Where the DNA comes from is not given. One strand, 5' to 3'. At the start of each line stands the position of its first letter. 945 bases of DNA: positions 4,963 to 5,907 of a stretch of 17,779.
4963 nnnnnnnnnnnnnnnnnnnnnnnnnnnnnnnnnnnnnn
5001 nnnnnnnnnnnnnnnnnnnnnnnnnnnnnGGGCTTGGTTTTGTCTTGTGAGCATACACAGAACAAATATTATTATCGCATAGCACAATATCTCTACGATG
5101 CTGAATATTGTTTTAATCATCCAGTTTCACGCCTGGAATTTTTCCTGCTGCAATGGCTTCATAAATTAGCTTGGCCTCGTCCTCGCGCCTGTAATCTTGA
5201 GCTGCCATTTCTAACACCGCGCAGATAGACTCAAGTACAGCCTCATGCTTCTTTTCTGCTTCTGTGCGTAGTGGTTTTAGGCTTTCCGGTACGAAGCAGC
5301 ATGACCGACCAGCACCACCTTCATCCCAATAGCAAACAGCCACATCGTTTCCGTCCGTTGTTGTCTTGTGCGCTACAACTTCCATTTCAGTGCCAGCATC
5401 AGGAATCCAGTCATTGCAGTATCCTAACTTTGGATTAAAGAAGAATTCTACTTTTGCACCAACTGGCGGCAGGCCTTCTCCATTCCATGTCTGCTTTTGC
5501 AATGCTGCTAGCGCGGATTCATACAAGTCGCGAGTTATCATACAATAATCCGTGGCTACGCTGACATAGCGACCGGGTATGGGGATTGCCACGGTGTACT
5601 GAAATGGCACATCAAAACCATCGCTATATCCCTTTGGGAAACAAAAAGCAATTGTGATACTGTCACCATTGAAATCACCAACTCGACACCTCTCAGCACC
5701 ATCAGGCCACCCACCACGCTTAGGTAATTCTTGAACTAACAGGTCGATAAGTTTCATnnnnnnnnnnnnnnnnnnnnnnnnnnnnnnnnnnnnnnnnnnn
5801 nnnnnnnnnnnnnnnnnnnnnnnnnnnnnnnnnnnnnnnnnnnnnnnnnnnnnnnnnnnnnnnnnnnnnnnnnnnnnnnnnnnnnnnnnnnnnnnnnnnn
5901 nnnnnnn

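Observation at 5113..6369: Four-gene minus-strand operon of unknown function wedged between head morphogenesis and lysis genes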

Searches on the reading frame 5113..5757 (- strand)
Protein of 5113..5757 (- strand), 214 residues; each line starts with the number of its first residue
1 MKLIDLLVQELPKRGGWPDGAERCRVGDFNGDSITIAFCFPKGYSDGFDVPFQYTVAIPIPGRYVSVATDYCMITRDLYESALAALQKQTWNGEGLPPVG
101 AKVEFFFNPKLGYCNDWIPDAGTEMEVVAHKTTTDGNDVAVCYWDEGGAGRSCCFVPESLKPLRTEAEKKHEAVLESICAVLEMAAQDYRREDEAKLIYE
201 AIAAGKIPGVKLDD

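Call 5: search_protein_families(library=pfam, proteins=[window:5113-5757:-], max_evalue=1)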
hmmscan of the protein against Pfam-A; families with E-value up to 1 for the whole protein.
window:5113-5757:- (214 aa): 0 families

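Call 6: search_protein_families(library=phrogs, proteins=[window:5113-5757:-], max_evalue=0.1)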
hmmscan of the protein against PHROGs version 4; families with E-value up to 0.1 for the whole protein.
window:5113-5757:- (214 aa): 4 families
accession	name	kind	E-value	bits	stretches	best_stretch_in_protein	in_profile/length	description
phrog_7798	-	unknown function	5.3e-62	210.7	1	1-214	1-221/221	-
phrog_3483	-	unknown function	4.5e-10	40.8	1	84-185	63-159/183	-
phrog_34383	-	unknown function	2.1e-06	29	1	1-25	1-25/85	-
phrog_26870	-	unknown function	0.0003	21.8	1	3-24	7-28/236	-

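Call 11: search_solved_structures(query=window:5113-5757:-, max_evalue=1)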
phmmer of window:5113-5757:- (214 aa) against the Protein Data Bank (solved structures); distinct sequences matched with E-value up to 1: 1.
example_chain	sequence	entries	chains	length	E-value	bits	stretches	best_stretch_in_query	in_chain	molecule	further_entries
6m8m_A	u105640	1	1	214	0.82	12.3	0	133-151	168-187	Putative large adhesion protein (Lap) involved in biofilm formation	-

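Call 13: find_homologous_proteins(query=window:5113-5757:-)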
Query window:5113-5757:- (214 aa): 3077 proteins with E <= 0.001 among 3764 candidates; the best 120 are listed.
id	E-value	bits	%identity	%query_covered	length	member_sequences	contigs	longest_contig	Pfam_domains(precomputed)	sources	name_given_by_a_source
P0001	1.5e-120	419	86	100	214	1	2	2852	-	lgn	-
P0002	7.0e-120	417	86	100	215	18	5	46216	-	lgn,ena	-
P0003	3.6e-117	408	83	100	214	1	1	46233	-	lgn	-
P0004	7.6e-113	394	81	100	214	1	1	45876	-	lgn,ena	-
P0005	1.2e-102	360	75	100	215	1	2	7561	-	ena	-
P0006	1.3e-100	354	74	100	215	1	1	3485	-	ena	-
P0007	1.4e-100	353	76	100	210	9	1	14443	-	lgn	-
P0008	1.8e-100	353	73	100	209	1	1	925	-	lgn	-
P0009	1.8e-98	347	75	100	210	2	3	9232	-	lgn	-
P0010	7.7e-98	344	74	100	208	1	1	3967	-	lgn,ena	-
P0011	1.2e-97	344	74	100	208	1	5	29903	-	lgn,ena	-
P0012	5.1e-95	335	74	100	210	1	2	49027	-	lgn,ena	-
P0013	7.6e-95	335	72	100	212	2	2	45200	-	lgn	-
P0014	2.8e-93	330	72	100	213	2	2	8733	-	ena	-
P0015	8.2e-93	328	73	100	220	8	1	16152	-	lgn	-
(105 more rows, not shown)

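Call 18: search_protein_families(library=ncbifam, proteins=[window:5113-5757:-], max_evalue=1)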
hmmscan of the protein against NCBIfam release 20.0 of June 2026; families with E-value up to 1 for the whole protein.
window:5113-5757:- (214 aa): 0 families

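Call 19: search_protein_families(library=padloc, proteins=[window:5113-5757:-], max_evalue=1)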
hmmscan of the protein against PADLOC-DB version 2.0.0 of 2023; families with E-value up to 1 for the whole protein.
window:5113-5757:- (214 aa): 0 families

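Call 20: predict_structure(alignment_id=A1)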
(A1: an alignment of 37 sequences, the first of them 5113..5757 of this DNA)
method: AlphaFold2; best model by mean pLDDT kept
length: 214 residues; sequences in the alignment: 37
mean_pLDDT: 77.3   pTM: 0.49
mean pLDDT of the five models: 77.3, 74.3, 68.2, 65.4, 65.4
residues with pLDDT >= 90: 0; 70-90: 157; 50-70: 51; < 50: 6
segments of 3 or more residues with pLDDT < 50: 44-46
pLDDT, mean of each block of 10 residues (from residue 1): 81 86 78 82 53 75 54 81 71 83 81 72 87 87 68 83 85 85 70 81 86 72
secondary structure, 60 per line:
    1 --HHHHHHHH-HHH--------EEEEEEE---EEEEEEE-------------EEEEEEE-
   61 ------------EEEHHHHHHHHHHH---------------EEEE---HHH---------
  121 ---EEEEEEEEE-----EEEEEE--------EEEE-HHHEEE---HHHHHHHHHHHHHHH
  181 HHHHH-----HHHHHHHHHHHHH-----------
elements in order: H3-10 E23-29 E33-39 E53-59 E73-75 H76-86 E102-105 E124-132 E138-143 E152-155 E160-162 H166-185 H191-203

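Call 26: search_dna_similar(query=window:5113-5757:-, collection=phages, mode=protein, max_rows=50, rows=spread, max_evalue=0.001)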
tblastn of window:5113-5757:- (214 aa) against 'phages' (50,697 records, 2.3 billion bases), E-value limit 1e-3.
Records with a match: 236; places in all: 242; records where one place covers at least 80% of the query: 108.
Best place of each record, by identity: 60-80% 8; <60% 228.
By first word of the organism name: Escherichia 82; Klebsiella 63; Salmonella 58; Shigella 3; Erwinia 3; Phapecoctavirus 3; Vibrio 3; Pantoea 2; Lederbergvirus 2; Acinetobacter 2; and 10 more.
By host as written in the record: Klebsiella pneumoniae 42; - 33; Escherichia coli 24; Escherichia coli K-12 MG1655 10; Salmonella sp. 7; Salmonella enterica 6; Salmonella enterica subsp. enterica serovar Typhimurium 5; Escherichia sp. 4; and 70 more.
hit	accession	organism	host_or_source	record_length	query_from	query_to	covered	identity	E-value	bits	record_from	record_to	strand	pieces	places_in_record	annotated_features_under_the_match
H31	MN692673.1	Salmonella phage VB_StyS_BS5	Salmonella sp.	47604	1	214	100%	75.0%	5e-99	320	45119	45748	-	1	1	hypothetical protein (x2)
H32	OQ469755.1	Salmonella phage vB_SenS_ST1UNAM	Salmonella sp.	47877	1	214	100%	68.3%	5e-86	282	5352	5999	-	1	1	hypothetical protein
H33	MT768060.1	Escherichia phage vB_EcoS_swi2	-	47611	1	214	100%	54.7%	4e-68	231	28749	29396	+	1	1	hypothetical protein (x2)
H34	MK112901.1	Salmonella virus KFS-SE2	Salmonella enterica subsp. enterica ...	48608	1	214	100%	47.3%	2e-43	160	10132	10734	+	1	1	hypothetical protein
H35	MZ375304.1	Salmonella phage seszw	-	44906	1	214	100%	45.8%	6e-41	153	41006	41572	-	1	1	hypothetical protein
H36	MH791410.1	Salmonella phage Seszw_1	Salmonella enterica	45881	1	214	100%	45.8%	6e-41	153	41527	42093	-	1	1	hypothetical protein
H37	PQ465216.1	Salmonella phage BUCT_XGG_PSM_3377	Salmonella enterica subsp. enterica ...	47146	1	214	100%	45.5%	3e-39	148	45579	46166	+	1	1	hypothetical protein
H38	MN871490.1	Salmonella phage SEzh_1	Salmonella enterica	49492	1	214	100%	43.9%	9e-37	141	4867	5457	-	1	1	record has no annotation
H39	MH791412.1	Salmonella phage SeSz-2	Salmonella enterica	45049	1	214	100%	41.5%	1e-35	138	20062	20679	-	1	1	hypothetical protein (x2)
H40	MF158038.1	Shigella phage Sf11 SMD-2017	Shigella flexneri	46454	1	214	100%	41.4%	7e-26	200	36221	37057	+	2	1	hypothetical protein | HNH homing endonuclease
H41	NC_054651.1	Escherichia phage C1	Escherichia coli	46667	1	214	100%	39.6%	5e-25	107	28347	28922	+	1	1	hypothetical protein (x2)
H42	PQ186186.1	Salmonella phage vB_CECAV_048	Salmonella enterica subsp. enterica ...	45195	1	214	100%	39.0%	5e-24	104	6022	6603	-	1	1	hypothetical protein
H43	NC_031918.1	Salmonella phage 64795_sal3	Salmonella enterica subsp. Typhimurium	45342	1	214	100%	37.0%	1e-25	108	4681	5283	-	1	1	hypothetical protein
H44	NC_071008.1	Pantoea phage PdC23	Pantoea dispersa LMG2603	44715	1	213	100%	36.1%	5e-21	96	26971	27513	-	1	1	hypothetical protein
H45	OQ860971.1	Salmonella phage ST46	Salmonella enterica subsp. enterica ...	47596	1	214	100%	34.9%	8e-20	92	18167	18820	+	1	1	hypothetical protein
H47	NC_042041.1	Klebsiella phage vB_KpnM_KpV79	Klebsiella pneumoniae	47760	1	201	94%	36.7%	9e-24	103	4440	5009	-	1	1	hypothetical protein (x2)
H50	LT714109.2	Lederbergvirus BTP1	Salmonella enterica sub species ...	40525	1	213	100%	29.2%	3e-13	73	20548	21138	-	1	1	hypothetical protein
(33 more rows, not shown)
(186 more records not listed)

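Call 28: get_annotated_region(hit=H36, flank=2500)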
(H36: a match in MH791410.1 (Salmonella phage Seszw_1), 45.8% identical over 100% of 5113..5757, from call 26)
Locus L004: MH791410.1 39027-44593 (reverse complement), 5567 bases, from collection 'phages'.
description: UNVERIFIED: Salmonella phage Seszw_1, complete genome.
organism: Salmonella phage Seszw_1 (NCBI taxid 2479482)
taxonomy: Viruses; Duplodnaviria; Heunggongvirae; Uroviricota; Caudoviricetes; Skatevirus; Skatevirus Seszw1
host: Salmonella enterica; source: seawater; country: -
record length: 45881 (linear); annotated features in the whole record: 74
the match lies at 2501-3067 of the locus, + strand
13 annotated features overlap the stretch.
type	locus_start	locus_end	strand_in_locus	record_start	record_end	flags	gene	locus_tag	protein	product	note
CDS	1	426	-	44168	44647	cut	-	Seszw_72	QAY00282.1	tail protein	-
CDS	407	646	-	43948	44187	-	-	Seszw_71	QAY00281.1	hypothetical protein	hypothetical protein VIP0008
CDS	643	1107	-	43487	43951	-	-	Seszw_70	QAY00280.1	lysozyme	-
CDS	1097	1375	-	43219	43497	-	-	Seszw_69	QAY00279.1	putative lysozyme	-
CDS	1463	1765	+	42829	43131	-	-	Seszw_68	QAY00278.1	hypothetical protein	hypothetical protein Xaut 3667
CDS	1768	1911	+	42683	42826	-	-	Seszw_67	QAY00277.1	hypothetical protein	-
CDS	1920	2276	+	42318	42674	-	-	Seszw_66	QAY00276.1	hypothetical protein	-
CDS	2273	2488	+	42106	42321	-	-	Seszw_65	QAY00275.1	hypothetical protein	hypothetical protein 9NA 019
CDS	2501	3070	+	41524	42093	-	-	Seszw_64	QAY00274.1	hypothetical protein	hypothetical protein ErPhphiEt88 gp34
CDS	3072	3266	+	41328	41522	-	-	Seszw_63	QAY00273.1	hypothetical protein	hypothetical protein VPRG 00031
CDS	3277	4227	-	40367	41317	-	-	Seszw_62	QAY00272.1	putative head assembly protein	-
CDS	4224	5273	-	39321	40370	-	-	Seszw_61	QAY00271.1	hypothetical protein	hypothetical protein 9NA 046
CDS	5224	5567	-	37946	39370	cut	-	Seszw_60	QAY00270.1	putative portal protein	-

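Call 29: get_annotated_region(hit=H50, flank=3000)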
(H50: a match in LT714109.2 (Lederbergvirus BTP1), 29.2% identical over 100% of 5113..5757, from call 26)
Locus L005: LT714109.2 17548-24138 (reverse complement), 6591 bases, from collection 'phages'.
description: Salmonella virus BTP1 genome assembly, chromosome: BTP1.
organism: Lederbergvirus BTP1 (NCBI taxid 1934252)
taxonomy: Viruses; Duplodnaviria; Heunggongvirae; Uroviricota; Caudoviricetes; Lederbergvirus
host: -; source: Salmonella enterica sub species enterica serovar Typhimurium strain D23580 supernatant; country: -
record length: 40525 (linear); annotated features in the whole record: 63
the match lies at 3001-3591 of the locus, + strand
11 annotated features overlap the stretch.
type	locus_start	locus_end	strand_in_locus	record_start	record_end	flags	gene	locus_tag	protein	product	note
CDS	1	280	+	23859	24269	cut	eaE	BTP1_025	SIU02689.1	EaE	locus_tag in D23580 genome STMMW_03421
CDS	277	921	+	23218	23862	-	-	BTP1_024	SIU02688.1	hypothetical protein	locus_tag in D23580 genome STMMW_03411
CDS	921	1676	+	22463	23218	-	-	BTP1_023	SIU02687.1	hypothetical protein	locus_tag in D23580 genome STMMW_03391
CDS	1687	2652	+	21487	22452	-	eaA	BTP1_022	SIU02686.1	EaA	locus_tag in D23580 genome STMMW_03381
CDS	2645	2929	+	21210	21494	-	-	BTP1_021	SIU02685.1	hypothetical protein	locus_tag in D23580 genome STMMW_03371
CDS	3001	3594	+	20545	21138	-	-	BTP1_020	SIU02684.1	hypothetical protein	locus_tag in D23580 genome STMMW_03361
CDS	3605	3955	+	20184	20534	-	xis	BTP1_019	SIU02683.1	excisionase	locus_tag in D23580 genome STMMW_03351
CDS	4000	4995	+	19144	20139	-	int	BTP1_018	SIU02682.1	Integrase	locus_tag in D23580 genome STMMW_03341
CDS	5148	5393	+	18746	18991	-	-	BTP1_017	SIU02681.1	hypothetical protein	locus_tag in D23580 genome STMMW_03931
CDS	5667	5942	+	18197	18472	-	gtrA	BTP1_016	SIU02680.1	bactoprenol-linked glucose transferase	locus_tag in D23580 genome STMMW_03921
CDS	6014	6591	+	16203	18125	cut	gtrC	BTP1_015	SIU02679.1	O-polysaccharide acetyltransferase protein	locus_tag in D23580 genome STMMW_03911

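Call 30: get_annotated_region(hit=H47, flank=3000)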
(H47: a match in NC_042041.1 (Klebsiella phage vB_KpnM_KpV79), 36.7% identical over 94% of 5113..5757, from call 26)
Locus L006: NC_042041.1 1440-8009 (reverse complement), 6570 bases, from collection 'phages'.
description: Klebsiella phage vB_KpnM_KpV79, complete genome.
organism: Klebsiella phage vB_KpnM_KpV79 (NCBI taxid 2041212)
taxonomy: Viruses; Duplodnaviria; Heunggongvirae; Uroviricota; Caudoviricetes; Jedunavirus; Jedunavirus KpV52
host: Klebsiella pneumoniae; source: sewage; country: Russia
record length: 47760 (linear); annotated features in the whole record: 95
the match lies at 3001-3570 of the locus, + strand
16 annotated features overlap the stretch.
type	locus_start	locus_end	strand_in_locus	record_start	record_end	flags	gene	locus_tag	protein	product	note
CDS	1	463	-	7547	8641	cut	-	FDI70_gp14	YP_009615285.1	head maturation protease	-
CDS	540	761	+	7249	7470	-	-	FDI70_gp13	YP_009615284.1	nucleotide kinase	-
CDS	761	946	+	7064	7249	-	-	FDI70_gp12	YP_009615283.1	hypothetical protein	-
CDS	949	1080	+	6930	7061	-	-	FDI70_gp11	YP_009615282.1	hypothetical protein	-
CDS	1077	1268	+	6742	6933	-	-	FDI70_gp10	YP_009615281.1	hypothetical protein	-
regulatory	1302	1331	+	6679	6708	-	-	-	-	promoter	-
CDS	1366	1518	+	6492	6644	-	-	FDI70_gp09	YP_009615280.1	glycosyltransferase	-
CDS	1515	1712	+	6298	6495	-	-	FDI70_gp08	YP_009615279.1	hypothetical protein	-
CDS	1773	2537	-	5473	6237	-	-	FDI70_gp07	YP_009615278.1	head morphogenesis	-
regulatory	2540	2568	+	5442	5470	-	-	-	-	promoter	-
CDS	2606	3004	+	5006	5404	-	-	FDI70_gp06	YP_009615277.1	hypothetical protein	-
CDS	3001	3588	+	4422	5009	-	-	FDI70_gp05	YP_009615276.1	hypothetical protein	-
regulatory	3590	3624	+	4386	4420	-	-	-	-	terminator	rho-independent transcription terminator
CDS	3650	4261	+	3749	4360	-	-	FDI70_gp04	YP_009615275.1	hypothetical protein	-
CDS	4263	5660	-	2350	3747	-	-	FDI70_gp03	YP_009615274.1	portal protein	-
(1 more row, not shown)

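Call 46: search_protein_families(library=pfam, proteins=[L005:3001-3594:+, L005:277-921:+, L005:2645-2929:+, L006:2606-3004:+, L006:3001-3588:+, L004:1463-1765:+, L004:2273-2488:+, L004:3072-3266:+, L004:1920-2276:+], max_evalue=0.1)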
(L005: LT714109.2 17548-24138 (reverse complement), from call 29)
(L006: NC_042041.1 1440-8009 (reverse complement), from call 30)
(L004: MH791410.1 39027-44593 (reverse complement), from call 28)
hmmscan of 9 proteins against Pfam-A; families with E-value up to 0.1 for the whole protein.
L005:3001-3594:+ (197 aa): 0 families

L005:277-921:+ (214 aa): 4 families
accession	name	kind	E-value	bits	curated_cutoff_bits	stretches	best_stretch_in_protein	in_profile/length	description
PF13935.11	Ead_Ea22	-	1.9e-27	96.9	27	1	2-165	2-139/139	Ead/Ea22-like protein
PF25541.1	TBCA_PH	-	0.00064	19.9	27.8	1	80-121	30-70/139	PH domain-containing proteins, TBCA domain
PF23991.1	DUF7310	-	0.054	14.4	40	1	110-179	3-63/83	Coiled-coil region of unknown function (DUF7310)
PF06825.17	HSBP1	-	0.072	13.4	28.6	0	148-166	23-41/51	Heat shock factor binding protein 1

L005:2645-2929:+ (94 aa): 0 families

L006:2606-3004:+ (132 aa): 0 families

L006:3001-3588:+ (195 aa): 0 families

L004:1463-1765:+ (100 aa): 0 families

L004:2273-2488:+ (71 aa): 0 families

L004:3072-3266:+ (64 aa): 0 families

L004:1920-2276:+ (118 aa): 0 families

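Call 55: search_protein_representatives(alignment_id=A1)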
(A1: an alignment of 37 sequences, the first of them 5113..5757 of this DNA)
Query: 37 sequences, 216 profile positions. Proteins with E-value up to 0.001 (for the whole library): 1452; up to 1e-10: 656; up to 1e-30: 177. The best 150 are listed.
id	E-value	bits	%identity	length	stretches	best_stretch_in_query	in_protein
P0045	1.9e-99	348.2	-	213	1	1-216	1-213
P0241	1.1e-62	228.0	-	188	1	1-215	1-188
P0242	3.5e-59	216.6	-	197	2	67-215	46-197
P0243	5.8e-59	215.9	-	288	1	1-216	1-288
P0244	3.3e-58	213.4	-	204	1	1-215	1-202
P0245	5.1e-58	212.8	-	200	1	1-215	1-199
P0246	7.7e-57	208.9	-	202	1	1-216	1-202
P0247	1.6e-54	201.4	-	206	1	1-214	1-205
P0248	3.5e-54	200.3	-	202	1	1-216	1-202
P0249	7.0e-53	196.0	-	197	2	1-110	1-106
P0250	9.1e-53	195.6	-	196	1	1-216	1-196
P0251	8.5e-52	192.5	-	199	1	1-216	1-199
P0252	1.7e-51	191.5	-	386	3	2-216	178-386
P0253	2.4e-51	191.0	-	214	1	1-216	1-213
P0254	3.2e-51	190.6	-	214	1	1-216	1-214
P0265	2.8e-43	164.6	-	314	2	1-216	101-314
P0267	4.1e-43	164.1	-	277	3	1-91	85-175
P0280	1.9e-40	155.4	-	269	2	69-216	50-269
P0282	3.9e-40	154.3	-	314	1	1-166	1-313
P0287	2.6e-39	151.7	-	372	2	3-215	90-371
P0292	1.1e-38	149.6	-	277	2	160-216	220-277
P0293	3.4e-38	148.0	-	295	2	78-213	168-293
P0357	8.6e-34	133.6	-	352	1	1-216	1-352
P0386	2.1e-32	129.1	-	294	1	61-216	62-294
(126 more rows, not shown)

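Call 56: search_protein_families(library=pfam, proteins=[P0252, P0265, P0287, P0267, P0293, P0357, P0282, P0386, P0292, P0280], max_evalue=0.01)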
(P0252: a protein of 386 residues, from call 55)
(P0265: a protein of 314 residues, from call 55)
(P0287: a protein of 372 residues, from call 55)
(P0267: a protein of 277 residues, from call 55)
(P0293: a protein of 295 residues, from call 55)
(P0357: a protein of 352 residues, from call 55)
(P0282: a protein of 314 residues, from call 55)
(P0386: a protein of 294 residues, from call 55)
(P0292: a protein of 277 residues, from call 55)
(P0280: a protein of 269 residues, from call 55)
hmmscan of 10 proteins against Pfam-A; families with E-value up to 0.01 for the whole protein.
P0252 (386 aa): 0 families

P0265 (314 aa): 0 families

P0287 (372 aa): 0 families

P0267 (277 aa): 2 families
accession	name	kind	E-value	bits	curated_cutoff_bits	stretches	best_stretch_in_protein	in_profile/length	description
PF04210.18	MtrG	-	0.00082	19.7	27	1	158-198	5-44/64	Tetrahydromethanopterin S-methyltransferase, subunit G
PF22729.1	NCH3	-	0.0057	16.9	27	0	67-121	9-66/74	NACHT C-terminal Helical domain 3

P0293 (295 aa): 0 families

P0357 (352 aa): 0 families

P0282 (314 aa): 0 families

P0386 (294 aa): 0 families

P0292 (277 aa): 0 families

P0280 (269 aa): 0 families

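Call 70: search_protein_families(library=pfam, alignment_id=A1, max_evalue=0.01)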
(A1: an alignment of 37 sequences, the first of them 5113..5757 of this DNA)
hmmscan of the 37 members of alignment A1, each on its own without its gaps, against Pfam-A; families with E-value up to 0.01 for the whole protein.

A. member 1, window:5113-5757:- (214 aa): 0 families

B. families by the number of members that match (of 37 scanned): 0 families

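Call 73: fold_search(model_id=the predicted structure, library=viral)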
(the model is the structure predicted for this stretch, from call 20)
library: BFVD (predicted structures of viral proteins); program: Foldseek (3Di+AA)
matches with E <= 10: 1250; with E <= 0.001: 14
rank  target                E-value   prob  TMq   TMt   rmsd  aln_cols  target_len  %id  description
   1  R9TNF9                9.2e-10  1.00  0.33  0.26  14.6       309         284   22  Uncharacterized protein [Aeromonas phage pIS4-A]
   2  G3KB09                1.1e-08  1.00  0.42  0.38  12.4       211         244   23  (no name in the UniProt tables at hand)
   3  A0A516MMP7            2.7e-07  1.00  0.42  0.46   8.1       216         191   18  (no name in the UniProt tables at hand)
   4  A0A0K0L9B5            6.2e-07  1.00  0.36  0.26  14.0       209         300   18  Uncharacterized protein [Pseudomonas phage vB_PaeM_PS24]
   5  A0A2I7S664            7.1e-06  1.00  0.37  0.36  14.6       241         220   19  (no name in the UniProt tables at hand)
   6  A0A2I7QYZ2            1.7e-05  1.00  0.40  0.39  14.6       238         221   13  (no name in the UniProt tables at hand)
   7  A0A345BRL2            1.9e-04  1.00  0.29  0.49   8.2       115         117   22  (no name in the UniProt tables at hand)
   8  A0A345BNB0            3.1e-04  1.00  0.29  0.38  13.3       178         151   20  (no name in the UniProt tables at hand)
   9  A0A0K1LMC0            3.7e-04  0.99  0.25  0.18  13.3       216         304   13  Uncharacterized protein [Caulobacter phage Seuss]
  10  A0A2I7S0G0            5.2e-04  1.00  0.34  0.56   4.8       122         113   17  (no name in the UniProt tables at hand)
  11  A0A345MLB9            5.9e-04  1.00  0.22  0.29  10.7        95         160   27  (no name in the UniProt tables at hand)
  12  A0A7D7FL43            7.0e-04  1.00  0.25  0.38  10.6       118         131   30  (no name in the UniProt tables at hand)
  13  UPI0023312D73         7.8e-04  1.00  0.24  0.43  11.3       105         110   32  (no name look-up for this kind of identifier)
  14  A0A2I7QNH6            9.9e-04  0.99  0.34  0.34  15.5       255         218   12  (no name in the UniProt tables at hand)
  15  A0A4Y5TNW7            1.8e-03  0.99  0.24  0.20  13.7       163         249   18  Uncharacterized protein [Bordetella phage vB_BbrP_BB8]
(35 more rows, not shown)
